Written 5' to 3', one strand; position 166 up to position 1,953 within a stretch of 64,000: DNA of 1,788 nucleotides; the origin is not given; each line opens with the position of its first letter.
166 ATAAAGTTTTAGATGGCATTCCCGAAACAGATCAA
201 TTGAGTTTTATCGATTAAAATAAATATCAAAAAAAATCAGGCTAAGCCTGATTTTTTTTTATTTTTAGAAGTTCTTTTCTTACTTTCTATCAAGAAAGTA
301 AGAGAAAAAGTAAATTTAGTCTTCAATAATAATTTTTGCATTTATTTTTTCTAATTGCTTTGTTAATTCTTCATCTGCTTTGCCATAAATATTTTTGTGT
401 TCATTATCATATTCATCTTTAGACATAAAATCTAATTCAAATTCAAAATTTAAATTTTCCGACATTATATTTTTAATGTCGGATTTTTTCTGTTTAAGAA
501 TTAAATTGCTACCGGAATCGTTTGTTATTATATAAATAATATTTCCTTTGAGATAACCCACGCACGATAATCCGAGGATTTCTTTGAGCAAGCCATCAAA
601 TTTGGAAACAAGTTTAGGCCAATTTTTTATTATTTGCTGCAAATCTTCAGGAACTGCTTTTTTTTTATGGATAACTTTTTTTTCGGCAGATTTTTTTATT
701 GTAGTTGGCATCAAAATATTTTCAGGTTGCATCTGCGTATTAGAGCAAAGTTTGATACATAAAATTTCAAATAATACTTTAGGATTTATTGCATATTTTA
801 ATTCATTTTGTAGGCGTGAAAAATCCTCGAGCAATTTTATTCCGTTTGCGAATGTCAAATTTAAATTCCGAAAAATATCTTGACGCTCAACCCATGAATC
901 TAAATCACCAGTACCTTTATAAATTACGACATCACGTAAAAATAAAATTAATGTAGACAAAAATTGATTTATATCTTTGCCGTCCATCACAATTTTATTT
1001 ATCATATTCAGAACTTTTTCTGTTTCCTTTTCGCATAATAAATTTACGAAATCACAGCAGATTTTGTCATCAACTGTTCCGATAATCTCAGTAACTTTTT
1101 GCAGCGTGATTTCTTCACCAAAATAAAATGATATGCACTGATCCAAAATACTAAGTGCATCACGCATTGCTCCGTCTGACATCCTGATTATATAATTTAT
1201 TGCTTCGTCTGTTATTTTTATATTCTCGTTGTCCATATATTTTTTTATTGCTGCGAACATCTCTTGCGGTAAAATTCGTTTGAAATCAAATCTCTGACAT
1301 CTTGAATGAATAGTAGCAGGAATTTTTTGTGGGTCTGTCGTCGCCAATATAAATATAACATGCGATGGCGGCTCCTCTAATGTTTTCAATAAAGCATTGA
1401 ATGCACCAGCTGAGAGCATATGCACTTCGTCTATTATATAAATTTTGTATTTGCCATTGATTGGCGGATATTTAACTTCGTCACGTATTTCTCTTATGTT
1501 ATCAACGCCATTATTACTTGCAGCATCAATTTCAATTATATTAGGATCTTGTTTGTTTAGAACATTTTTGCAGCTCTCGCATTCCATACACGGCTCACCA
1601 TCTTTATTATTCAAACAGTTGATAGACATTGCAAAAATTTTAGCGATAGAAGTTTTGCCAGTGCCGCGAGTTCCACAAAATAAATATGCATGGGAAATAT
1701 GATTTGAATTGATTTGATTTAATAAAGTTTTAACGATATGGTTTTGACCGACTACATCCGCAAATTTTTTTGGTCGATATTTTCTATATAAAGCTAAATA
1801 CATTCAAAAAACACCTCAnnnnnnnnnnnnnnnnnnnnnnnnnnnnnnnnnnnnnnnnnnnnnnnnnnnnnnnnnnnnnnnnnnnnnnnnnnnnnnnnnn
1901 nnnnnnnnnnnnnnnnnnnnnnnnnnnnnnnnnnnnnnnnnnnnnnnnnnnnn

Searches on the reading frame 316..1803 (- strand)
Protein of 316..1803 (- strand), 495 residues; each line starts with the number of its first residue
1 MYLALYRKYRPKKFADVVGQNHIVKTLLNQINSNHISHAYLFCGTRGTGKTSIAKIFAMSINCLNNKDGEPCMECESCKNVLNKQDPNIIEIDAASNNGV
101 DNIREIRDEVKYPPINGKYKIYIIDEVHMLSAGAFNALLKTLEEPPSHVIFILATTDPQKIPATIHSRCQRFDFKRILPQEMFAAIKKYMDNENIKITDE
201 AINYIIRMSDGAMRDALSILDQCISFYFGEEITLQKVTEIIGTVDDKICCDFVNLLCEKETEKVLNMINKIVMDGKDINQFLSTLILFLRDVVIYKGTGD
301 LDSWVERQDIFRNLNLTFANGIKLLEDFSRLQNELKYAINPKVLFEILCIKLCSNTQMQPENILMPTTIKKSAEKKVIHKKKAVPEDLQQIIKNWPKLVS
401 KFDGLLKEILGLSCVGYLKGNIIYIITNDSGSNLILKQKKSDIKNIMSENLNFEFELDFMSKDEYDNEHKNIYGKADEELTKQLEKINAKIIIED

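Call 76: search_protein_families(library=pfam, proteins=[window:316-1803:-], max_evalue=0.00001)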
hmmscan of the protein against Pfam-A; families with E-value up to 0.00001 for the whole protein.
window:316-1803:- (495 aa): 5 families
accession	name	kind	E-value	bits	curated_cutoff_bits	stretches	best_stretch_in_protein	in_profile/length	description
PF13177.12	DNA_pol3_delta2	-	1.4e-49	168.6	27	1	19-176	1-159/161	DNA polymerase III, delta subunit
PF00004.35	AAA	-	7.5e-13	49.5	21.2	1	41-175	2-126/131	ATPase family associated with various cellular activities (AAA)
PF22608.2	DNAX_ATPase_lid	-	1.8e-09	37.7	27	1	188-226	8-46/49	DNA polymerase III clamp loader subunit, ATPase lid domain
PF12169.13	DNA_pol3_gamma3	-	1.8e-08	34.7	24.4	1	232-362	1-138/143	DNA polymerase III subunits gamma and tau domain III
PF16193.11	AAA_assoc_2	-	9.5e-06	26.2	34.3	0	192-242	2-56/81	AAA C-terminal domain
